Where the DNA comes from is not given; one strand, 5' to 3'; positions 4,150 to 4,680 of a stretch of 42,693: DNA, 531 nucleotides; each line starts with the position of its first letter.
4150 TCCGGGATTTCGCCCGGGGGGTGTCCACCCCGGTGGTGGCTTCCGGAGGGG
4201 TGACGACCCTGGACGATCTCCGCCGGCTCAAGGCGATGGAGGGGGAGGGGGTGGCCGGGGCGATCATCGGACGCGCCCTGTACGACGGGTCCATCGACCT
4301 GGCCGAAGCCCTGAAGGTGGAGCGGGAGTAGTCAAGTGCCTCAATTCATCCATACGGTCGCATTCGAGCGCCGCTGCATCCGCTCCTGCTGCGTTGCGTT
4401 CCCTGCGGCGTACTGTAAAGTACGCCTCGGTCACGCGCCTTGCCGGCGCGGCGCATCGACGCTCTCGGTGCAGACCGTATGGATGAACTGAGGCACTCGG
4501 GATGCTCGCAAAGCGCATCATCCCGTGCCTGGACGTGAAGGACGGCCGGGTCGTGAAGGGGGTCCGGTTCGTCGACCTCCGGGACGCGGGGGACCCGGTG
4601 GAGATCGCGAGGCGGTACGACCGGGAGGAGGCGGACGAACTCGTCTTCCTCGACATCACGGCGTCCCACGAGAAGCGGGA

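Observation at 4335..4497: Undescribed ~165-nt hairpin element splits hisA from hisF; its 25-bp closing stem covaries with a second copy 32.1 kb away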

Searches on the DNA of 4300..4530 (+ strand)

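Call 8: search_rna_families(source=window, start=4300, end=4530, threshold=evalue, max_evalue=10)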
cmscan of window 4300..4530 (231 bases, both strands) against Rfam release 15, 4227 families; matches with E-value up to 10: 4.
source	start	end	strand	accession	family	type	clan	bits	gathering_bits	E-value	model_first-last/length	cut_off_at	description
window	4332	4500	+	RF03296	MIR8788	Gene; miRNA;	-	23.6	124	0.05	1-138/138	no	MIR8788 microRNA precursor family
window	4333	4499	-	RF04104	MIR918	Gene; miRNA;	-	14.8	268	1.6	12-254/265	no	MIR918 microRNA precursor family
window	4335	4497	+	RF04104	MIR918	Gene; miRNA;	-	13.2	268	3.6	14-252/265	no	MIR918 microRNA precursor family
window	4492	4525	-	RF01119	sR32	Gene; snRNA; snoRNA; CD-box;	-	10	40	2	1-57/57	no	Small nucleolar RNA sR32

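Call 38: search_dna_similar(query=window:4332-4500:+, collection=plasmids, mode=distant, max_evalue=0.001)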
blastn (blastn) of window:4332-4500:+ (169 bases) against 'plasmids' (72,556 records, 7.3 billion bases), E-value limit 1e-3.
No match.

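Call 40: build_rna_model(alignment_id=A2)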
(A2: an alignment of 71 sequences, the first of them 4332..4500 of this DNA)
Model R1 built from alignment A2 (71 sequences, 186 columns); structure: RNAalifold consensus.
model positions 169; base pairs 50; branch points 0; effective number of sequences 2.19; information 0.59 bits per position. Calibrated on 0.2 Mb of random sequence (short: E-values are rough).
structure used (alignment columns):
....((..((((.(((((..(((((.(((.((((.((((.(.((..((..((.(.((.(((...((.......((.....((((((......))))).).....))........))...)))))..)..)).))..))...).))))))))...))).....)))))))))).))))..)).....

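Call 41: search_with_rna_model(model_id=R1, source=window, max_evalue=1, filters=off)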
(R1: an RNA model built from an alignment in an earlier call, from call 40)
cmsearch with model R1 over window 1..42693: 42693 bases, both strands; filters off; matches with E-value up to 1: 16.
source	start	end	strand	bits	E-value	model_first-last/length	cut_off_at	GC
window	4332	4500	+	167.9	8.5e-42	1-169/169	no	0.63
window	36432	36602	+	164.5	6.6e-41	1-169/169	no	0.63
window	4332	4500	-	47.3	1.1e-10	1-169/169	no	0.63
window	36432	36602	-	34.9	1.7e-07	1-169/169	no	0.63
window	717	842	+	17.4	0.0056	1-169/169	no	0.66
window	34603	34656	+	13.1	0.071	1-169/169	no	0.72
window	1597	1697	+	12.4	0.11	1-169/169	no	0.72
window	25385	25434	-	12.2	0.12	1-169/169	no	0.74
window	25385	25434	+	10.5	0.34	1-169/169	no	0.74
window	13082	13223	-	10.1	0.41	1-169/169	no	0.7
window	23181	23309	+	9.9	0.47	1-169/169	no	0.67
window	812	873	-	9.9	0.48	1-169/169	no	0.73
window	9375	9460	-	9.8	0.51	1-169/169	no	0.65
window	24006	24115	+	9.8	0.52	1-169/169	no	0.66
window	34603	34656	-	9.5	0.6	1-169/169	no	0.72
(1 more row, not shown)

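Call 42: search_with_rna_model(model_id=R1, sources=[L001, L002, L003, L004, L005, L006, L007, L008, L009, L010, L011, L012, L013, L014, L015, L016, L017, L018, L019, L020, L021, L022, L023, L024, L025, L026, L027, L028, L029, L030, L031, L032, L033, L034, L035, L036, L037, L038, L039, L040, L041, L042, L043, L044, L045, L046, L047, L048, L049, L050, L051, L052, L053, L054, L055, L056, L057, L058, L059, L060, L061, L062, L063, L064, L065, L066, L067, L068, L069, L070, L071, L072, L073, L074, L075, L076, L077, L078, L079, L080, L081, L082, L083, L084, L085, L086, L087, L088, L089, L090, L091, L092, L093, L094, L095, L096, L097, L098, L099, L100], max_evalue=0.001)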
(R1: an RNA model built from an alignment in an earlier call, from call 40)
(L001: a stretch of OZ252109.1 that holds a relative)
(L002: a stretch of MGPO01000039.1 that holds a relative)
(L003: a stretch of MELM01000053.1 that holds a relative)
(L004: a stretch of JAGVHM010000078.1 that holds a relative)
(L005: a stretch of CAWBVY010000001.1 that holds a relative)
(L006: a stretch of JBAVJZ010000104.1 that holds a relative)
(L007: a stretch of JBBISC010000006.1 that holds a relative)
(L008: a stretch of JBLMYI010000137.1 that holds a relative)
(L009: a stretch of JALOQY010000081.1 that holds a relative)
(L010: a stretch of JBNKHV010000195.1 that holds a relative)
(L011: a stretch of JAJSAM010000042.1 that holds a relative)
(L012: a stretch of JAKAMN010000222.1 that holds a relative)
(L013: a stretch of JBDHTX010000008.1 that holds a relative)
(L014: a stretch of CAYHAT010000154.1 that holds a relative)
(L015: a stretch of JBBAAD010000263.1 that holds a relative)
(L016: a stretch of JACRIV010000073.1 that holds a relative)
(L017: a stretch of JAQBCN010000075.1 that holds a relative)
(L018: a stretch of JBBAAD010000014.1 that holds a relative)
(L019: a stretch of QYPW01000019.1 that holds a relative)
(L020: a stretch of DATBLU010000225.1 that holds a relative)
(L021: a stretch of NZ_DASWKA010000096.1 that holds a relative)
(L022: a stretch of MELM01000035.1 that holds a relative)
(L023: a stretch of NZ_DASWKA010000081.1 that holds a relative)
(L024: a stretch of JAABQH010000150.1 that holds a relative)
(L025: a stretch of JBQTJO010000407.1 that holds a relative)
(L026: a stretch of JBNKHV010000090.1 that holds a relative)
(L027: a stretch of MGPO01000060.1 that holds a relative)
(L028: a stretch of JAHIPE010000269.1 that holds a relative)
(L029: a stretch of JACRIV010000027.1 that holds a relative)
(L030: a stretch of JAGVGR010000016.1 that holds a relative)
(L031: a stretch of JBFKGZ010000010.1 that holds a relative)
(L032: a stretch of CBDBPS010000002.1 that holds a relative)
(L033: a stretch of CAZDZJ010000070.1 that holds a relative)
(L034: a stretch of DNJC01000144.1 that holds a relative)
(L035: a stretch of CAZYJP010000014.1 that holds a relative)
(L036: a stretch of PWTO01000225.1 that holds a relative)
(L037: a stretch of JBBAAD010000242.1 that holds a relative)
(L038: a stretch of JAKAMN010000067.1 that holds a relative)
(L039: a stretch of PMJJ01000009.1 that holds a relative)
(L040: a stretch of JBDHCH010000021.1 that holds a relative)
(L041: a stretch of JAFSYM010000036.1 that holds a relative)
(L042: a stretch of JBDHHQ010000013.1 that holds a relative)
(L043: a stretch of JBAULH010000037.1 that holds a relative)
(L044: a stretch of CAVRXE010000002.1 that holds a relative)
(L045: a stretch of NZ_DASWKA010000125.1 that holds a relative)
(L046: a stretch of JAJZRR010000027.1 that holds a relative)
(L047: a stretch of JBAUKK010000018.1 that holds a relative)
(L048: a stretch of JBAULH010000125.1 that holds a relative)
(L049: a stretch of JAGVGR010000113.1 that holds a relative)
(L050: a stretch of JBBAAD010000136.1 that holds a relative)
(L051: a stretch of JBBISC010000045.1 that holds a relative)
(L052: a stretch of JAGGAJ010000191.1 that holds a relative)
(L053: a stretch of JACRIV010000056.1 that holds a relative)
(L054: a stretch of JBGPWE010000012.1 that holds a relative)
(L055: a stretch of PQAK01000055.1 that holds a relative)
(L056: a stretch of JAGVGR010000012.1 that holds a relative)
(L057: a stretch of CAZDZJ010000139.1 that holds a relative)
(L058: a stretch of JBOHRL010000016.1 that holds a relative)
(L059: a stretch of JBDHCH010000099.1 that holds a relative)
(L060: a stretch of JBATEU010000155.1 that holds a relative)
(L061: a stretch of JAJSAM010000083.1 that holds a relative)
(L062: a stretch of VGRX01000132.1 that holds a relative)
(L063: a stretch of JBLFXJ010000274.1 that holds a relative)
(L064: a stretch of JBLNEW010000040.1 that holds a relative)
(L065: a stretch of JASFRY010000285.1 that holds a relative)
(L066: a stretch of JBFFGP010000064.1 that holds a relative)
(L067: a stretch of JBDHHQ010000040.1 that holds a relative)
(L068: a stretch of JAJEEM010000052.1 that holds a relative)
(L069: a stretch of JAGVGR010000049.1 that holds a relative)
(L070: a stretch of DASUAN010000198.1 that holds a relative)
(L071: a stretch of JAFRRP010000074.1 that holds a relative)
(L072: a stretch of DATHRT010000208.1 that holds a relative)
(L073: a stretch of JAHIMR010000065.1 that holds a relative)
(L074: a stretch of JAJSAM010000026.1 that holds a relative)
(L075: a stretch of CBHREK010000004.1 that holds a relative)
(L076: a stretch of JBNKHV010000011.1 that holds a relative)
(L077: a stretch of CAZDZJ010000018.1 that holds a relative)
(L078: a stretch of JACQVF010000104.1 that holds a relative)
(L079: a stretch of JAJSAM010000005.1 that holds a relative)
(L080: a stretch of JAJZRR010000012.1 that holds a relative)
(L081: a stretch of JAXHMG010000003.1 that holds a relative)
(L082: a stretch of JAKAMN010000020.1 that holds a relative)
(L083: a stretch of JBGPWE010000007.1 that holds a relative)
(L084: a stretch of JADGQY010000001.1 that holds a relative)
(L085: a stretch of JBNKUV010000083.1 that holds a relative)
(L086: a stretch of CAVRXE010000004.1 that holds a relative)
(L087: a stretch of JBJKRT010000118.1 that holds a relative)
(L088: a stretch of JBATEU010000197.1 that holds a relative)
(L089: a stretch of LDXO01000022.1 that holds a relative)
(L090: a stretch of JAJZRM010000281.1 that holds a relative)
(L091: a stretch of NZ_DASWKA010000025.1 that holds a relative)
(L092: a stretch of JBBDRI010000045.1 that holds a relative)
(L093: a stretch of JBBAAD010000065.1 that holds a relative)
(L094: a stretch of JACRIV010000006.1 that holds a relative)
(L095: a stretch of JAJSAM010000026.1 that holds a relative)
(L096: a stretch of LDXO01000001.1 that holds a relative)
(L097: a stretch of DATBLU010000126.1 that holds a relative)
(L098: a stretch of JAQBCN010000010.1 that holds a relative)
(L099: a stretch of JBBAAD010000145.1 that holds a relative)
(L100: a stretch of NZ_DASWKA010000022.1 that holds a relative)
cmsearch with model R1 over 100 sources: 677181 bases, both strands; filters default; matches with E-value up to 0.001: 143.
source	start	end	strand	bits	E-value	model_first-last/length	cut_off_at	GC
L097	270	438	-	186.9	1.7e-45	1-169/169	no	0.59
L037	2820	2989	-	185.1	5e-45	1-169/169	no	0.63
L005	4832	5001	+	183.6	1.2e-44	1-169/169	no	0.62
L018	731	901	-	181.5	4.3e-44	1-169/169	no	0.61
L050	3707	3877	+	180.4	8.2e-44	1-169/169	no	0.62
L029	6718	6886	-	180.3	8.5e-44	1-169/169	no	0.57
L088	1340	1509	+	179.9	1.1e-43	1-169/169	no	0.62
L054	3898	4068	-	179.2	1.6e-43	1-169/169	no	0.62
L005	1554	1724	+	178.7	2.2e-43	1-169/169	no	0.6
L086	1598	1768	-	178.2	3e-43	1-169/169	no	0.63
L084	3293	3462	+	177.7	4e-43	1-169/169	no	0.61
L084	2025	2194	-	177.3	5.1e-43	1-169/169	no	0.62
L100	6881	7051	-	177.2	5.3e-43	1-169/169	no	0.6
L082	828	997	-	177.2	5.5e-43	1-169/169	no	0.61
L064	3060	3231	-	176.1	1.1e-42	1-169/169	no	0.62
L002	5045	5215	-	175.4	1.6e-42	1-169/169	no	0.61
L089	1117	1285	+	175.4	1.6e-42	1-169/169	no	0.59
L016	4905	5073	+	175.4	1.6e-42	1-169/169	no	0.59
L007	4226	4395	-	174.8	2.2e-42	1-169/169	no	0.62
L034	3079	3248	-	174.5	2.8e-42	1-169/169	no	0.59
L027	2417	2586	-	173.9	3.8e-42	1-169/169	no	0.63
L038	2977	3147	+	173.5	4.9e-42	1-169/169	no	0.64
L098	403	573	+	173.5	5e-42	1-169/169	no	0.6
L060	5698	5869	-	172.8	7.2e-42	1-169/169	no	0.6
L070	573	744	-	172.2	1.1e-41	1-169/169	no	0.62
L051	6891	7062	+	172.1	1.1e-41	1-169/169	no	0.6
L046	5211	5381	+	171.5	1.6e-41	1-169/169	no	0.61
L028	7613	7782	-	170.9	2.3e-41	1-169/169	no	0.61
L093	4372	4542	-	170.9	2.3e-41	1-169/169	no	0.61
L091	1373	1542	+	170.5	2.9e-41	1-169/169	no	0.57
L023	7139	7308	-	170.5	3e-41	1-169/169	no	0.61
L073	1836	2005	+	169.9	4.1e-41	1-169/169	no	0.58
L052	3108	3277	-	169.8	4.4e-41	1-169/169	no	0.62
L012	3531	3701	+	169.2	6.4e-41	1-169/169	no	0.59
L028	4495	4664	-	168.2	1.1e-40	1-169/169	no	0.62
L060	5445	5614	-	167.8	1.4e-40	1-169/169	no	0.64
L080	7041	7210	-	165.7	5e-40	1-169/169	no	0.59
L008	489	660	-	160.9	8.8e-39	1-169/169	no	0.63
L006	6112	6283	+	160.2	1.3e-38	1-169/169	no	0.62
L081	5427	5593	+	158.4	3.8e-38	1-169/169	no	0.63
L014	5288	5458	-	156.9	9.5e-38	1-169/169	no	0.65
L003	7695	7865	-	156.6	1.1e-37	1-169/169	no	0.63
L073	5825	5994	+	156.4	1.3e-37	1-169/169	no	0.62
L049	1365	1521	-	155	2.8e-37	15-169/169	5'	0.62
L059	2841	3008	-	153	9.7e-37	1-169/169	no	0.63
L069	7749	7907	+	151.8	1.9e-36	1-157/169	3'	0.6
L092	1107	1274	-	151.7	2.1e-36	1-169/169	no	0.6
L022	3636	3807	+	146.7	4e-35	1-169/169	no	0.65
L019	3743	3990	+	144.2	1.8e-34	1-169/169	no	0.6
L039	1321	1490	+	142.9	3.9e-34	1-169/169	no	0.62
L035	1280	1448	-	142.4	5.2e-34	1-169/169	no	0.65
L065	197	365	-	140.7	1.4e-33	1-169/169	no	0.6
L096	6606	6774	+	140.4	1.7e-33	1-169/169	no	0.61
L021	1319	1462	-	137.2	1.1e-32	28-169/169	5'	0.62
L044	4536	4782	-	135.8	2.5e-32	1-169/169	no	0.62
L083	6107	6274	-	134.3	6.5e-32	1-169/169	no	0.61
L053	1814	1953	-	133.4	1.1e-31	32-169/169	5'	0.64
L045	210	496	-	132.2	2.2e-31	1-169/169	no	0.6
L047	250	418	-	130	8e-31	1-169/169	no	0.67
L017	2861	3109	+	129.3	1.2e-30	1-169/169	no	0.62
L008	2041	2209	-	127.8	3e-30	1-169/169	no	0.7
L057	67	236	-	127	4.9e-30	1-169/169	no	0.64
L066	4457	4625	+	126.4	6.9e-30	1-169/169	no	0.68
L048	6045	6213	+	126.1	8.1e-30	1-169/169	no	0.7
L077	67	236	+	123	5.1e-29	1-169/169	no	0.62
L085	6013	6178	+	118.4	8e-28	1-169/169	no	0.63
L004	1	123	-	116.1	3.1e-27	1-123/169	3'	0.63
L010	2715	2875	-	110.7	7.7e-26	1-169/169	no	0.65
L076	2066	2225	+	110.5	8.4e-26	1-164/169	3'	0.65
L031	3487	3658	+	107.6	4.9e-25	1-169/169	no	0.6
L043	4734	4944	+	107.3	5.9e-25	1-169/169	no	0.61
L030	1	123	-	107.1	6.4e-25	1-121/169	3'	0.62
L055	3555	3714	-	106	1.2e-24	1-169/169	no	0.61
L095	4497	4669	+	104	4e-24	1-169/169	no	0.61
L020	286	509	-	98.1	1.4e-22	1-169/169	no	0.61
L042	2511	2679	-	95.7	5.6e-22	1-169/169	no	0.64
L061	1604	1776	+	93.7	1.9e-21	1-169/169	no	0.64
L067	6686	6852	-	92.5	3.7e-21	1-169/169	no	0.65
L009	476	650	-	88.8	3.4e-20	1-169/169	no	0.72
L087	1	128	-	82.5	1.4e-18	1-127/169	3'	0.62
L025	2981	3098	+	79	1.1e-17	1-118/169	3'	0.62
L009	2224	2343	-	78.5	1.6e-17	28-142/169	no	0.7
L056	1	105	-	76.5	5e-17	1-103/169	3'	0.63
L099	4755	4857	+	75.8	7.7e-17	1-101/169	3'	0.61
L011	4786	4953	+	73.3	3.4e-16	1-169/169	no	0.65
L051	3304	3546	+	70.9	1.4e-15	1-169/169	no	0.63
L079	6734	6898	-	61.4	4.1e-13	1-169/169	no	0.63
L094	5173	5279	-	59.5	1.2e-12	1-169/169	no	0.59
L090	4338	4413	+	59.4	1.3e-12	1-76/169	3'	0.59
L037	2820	2989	+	59.2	1.5e-12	1-169/169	no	0.63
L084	3293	3462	-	58.5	2.2e-12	1-169/169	no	0.61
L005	4832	5001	-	58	2.9e-12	1-169/169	no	0.62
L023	7139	7308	+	55.3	1.4e-11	1-169/169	no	0.61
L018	731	901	+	54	3.3e-11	1-169/169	no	0.61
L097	270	438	+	53.4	4.5e-11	1-169/169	no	0.59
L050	3707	3877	-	53.2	5.1e-11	1-169/169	no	0.62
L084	2025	2194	+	52.5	8e-11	1-169/169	no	0.62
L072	2773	2855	-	51.9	1.1e-10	43-124/169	no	0.77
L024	3548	3758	+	51.7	1.2e-10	9-137/169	3'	0.65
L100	6881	7051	+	51.3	1.6e-10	1-169/169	no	0.6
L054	3898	4068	+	50.8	2.1e-10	1-169/169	no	0.62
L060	5445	5614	+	50.7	2.3e-10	1-169/169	no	0.64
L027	2417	2586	+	50.4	2.7e-10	1-169/169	no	0.63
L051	6891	7062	-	50.3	2.9e-10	1-169/169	no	0.6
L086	1598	1768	+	50.3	2.9e-10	1-169/169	no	0.63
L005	1554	1724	-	49.5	4.5e-10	1-169/169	no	0.6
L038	2977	3147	-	49.2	5.5e-10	1-169/169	no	0.64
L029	6718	6886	+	48.9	6.5e-10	1-169/169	no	0.57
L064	3060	3231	+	47.6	1.5e-09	1-169/169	no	0.62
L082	828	997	+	46.8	2.3e-09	1-169/169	no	0.61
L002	5045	5215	+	46.2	3.2e-09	1-169/169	no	0.61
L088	1340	1509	-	45.7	4.3e-09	1-169/169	no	0.62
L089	1117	1285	-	45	6.7e-09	1-169/169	no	0.59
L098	403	573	-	44.9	7e-09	1-169/169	no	0.6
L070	573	744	+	44.9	7.3e-09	1-169/169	no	0.62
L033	7758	7832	+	44.4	9.5e-09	1-74/169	3'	0.61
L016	4905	5073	-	43.5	1.6e-08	1-169/169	no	0.59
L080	7041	7210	+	42.9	2.3e-08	1-169/169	no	0.59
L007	4226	4395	+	42.7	2.6e-08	1-169/169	no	0.62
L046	5211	5381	-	42.7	2.7e-08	1-169/169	no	0.61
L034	3079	3248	+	42.4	3.1e-08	1-169/169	no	0.59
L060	5698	5869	+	41.7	4.8e-08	1-169/169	no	0.6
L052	3108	3277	+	41.5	5.4e-08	1-169/169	no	0.62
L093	4372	4542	+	40.7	8.9e-08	1-169/169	no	0.61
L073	1836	2005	-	40.5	9.5e-08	1-169/169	no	0.58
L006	6112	6283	-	40.5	9.9e-08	1-169/169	no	0.62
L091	1373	1542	-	40.1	1.3e-07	1-169/169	no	0.57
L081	5427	5593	-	39.5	1.8e-07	1-169/169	no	0.63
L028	7613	7782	+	39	2.4e-07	1-169/169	no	0.61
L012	3531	3701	-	38.4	3.4e-07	1-169/169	no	0.59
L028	4495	4664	+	38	4.4e-07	1-169/169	no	0.62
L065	197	365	+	37.4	6.2e-07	1-169/169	no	0.6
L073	5825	5994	-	35.4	2.1e-06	1-169/169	no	0.62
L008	489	660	+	34.8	2.9e-06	1-169/169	no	0.63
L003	7695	7865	+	34.7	3.1e-06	1-169/169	no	0.63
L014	5288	5458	+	33.5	6.1e-06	1-169/169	no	0.65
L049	1365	1521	+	31.7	1.8e-05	1-155/169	3'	0.62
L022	3636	3807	-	31.7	1.8e-05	1-169/169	no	0.65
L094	5155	5279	+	31.2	2.5e-05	1-169/169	no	0.58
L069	7749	7907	-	30.3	4e-05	13-169/169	5'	0.6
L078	4548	4696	-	29.2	8.1e-05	1-169/169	no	0.7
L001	2555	2730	+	28.9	9.6e-05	1-169/169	no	0.65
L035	1280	1448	+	27.3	0.00025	1-169/169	no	0.65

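Call 45: search_with_rna_model(model_id=R1, sources=[L121, L122, L123, L124, L125, L126, L127, L128, L129, L130, L131, L132, L133, L101, L102, L103, L104, L105, L106, L107, L108, L109, L110, L111, L112, L113, L114, L115, L116, L117, L118, L119, L120], max_evalue=0.001)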
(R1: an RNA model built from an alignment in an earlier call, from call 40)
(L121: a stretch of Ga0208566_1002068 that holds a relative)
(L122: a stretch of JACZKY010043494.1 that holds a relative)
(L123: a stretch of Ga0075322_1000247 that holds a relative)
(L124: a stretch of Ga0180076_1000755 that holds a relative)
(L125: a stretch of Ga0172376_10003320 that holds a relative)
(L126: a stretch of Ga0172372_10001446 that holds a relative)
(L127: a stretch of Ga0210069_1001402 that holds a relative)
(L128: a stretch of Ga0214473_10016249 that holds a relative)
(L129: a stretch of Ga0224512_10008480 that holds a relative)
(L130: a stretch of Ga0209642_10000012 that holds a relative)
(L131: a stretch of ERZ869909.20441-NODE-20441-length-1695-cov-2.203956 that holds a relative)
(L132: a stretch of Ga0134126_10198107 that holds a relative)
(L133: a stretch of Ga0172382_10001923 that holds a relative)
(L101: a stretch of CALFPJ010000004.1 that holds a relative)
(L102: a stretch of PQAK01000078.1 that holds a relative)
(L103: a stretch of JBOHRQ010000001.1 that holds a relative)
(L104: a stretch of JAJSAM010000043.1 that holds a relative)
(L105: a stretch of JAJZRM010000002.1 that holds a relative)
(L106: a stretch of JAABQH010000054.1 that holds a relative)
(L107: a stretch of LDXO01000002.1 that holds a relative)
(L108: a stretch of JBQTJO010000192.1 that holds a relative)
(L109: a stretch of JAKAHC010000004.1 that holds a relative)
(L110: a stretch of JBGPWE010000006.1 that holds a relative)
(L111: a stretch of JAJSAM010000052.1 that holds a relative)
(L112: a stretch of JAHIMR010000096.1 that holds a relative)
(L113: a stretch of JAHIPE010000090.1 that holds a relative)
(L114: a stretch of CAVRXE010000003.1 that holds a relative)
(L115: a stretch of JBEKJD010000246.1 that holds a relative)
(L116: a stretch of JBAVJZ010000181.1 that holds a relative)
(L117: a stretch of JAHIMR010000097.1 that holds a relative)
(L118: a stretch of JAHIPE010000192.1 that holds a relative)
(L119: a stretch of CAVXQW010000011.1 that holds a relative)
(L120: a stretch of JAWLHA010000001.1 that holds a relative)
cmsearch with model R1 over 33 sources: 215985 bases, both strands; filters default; matches with E-value up to 0.001: 35.
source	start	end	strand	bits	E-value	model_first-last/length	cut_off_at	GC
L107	1944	2112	+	184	3.1e-45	1-169/169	no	0.6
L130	3723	3892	+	176.9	2.1e-43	1-169/169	no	0.61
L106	2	171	-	176.3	3e-43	1-169/169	no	0.6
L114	7211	7381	+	176.2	3.1e-43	1-169/169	no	0.6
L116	4228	4396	-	175.7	4.3e-43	1-169/169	no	0.6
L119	6544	6715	-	175.3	5.5e-43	1-169/169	no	0.61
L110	1675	1845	-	173.8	1.3e-42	1-169/169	no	0.61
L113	7638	7807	+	173.5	1.6e-42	1-169/169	no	0.63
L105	1048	1218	-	171.4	5.5e-42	1-169/169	no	0.6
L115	3403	3571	-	171.3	5.7e-42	1-169/169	no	0.55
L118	6014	6183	-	170.3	1e-41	1-169/169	no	0.62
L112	2316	2485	+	166.6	9.2e-41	1-169/169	no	0.63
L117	269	438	-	162.2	1.3e-39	1-169/169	no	0.63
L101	7401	7567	+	154.7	1.1e-37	1-169/169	no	0.59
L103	2911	3079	-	147.3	8.8e-36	1-169/169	no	0.65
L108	332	499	+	137.5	3e-33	1-169/169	no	0.62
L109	5109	5280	-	123.2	1.4e-29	1-169/169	no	0.64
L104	2123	2295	-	108.3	1e-25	1-169/169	no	0.61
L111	6870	6997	-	77.3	1e-17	1-169/169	no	0.63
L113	7638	7807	-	51.3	5.2e-11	1-169/169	no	0.63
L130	3723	3892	-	49.4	1.5e-10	1-169/169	no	0.61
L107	1944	2112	-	49.2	1.7e-10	1-169/169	no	0.6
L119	6544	6715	+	46.4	9.4e-10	1-169/169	no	0.61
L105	1048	1218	+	46.3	9.7e-10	1-169/169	no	0.6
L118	6014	6183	+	45.6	1.5e-09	1-169/169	no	0.62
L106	2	171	+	44.9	2.2e-09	1-169/169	no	0.6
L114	7211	7381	-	44.1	3.7e-09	1-169/169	no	0.6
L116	4228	4396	+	42.8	7.9e-09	1-169/169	no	0.6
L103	2911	3079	+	42.7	8.5e-09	1-169/169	no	0.65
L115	3403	3571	+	42.4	1e-08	1-169/169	no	0.55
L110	1675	1845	+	41.9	1.3e-08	1-169/169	no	0.61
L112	2316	2485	-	40.3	3.6e-08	1-169/169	no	0.63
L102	1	51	-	40.2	3.7e-08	1-51/169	3'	0.55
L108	332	499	-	40.1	4e-08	1-169/169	no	0.62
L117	269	438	+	38.1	1.3e-07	1-169/169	no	0.63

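Call 55: search_with_rna_model(model_id=R1, sources=[L201, L202, L203, L204], max_evalue=0.01)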
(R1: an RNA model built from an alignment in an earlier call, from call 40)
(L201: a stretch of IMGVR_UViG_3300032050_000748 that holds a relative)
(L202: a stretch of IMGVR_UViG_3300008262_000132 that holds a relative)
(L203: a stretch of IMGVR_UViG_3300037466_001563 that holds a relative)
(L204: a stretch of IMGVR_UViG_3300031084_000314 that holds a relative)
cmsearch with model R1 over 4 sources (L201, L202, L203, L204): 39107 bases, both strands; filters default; matches with E-value up to 0.01: 0.
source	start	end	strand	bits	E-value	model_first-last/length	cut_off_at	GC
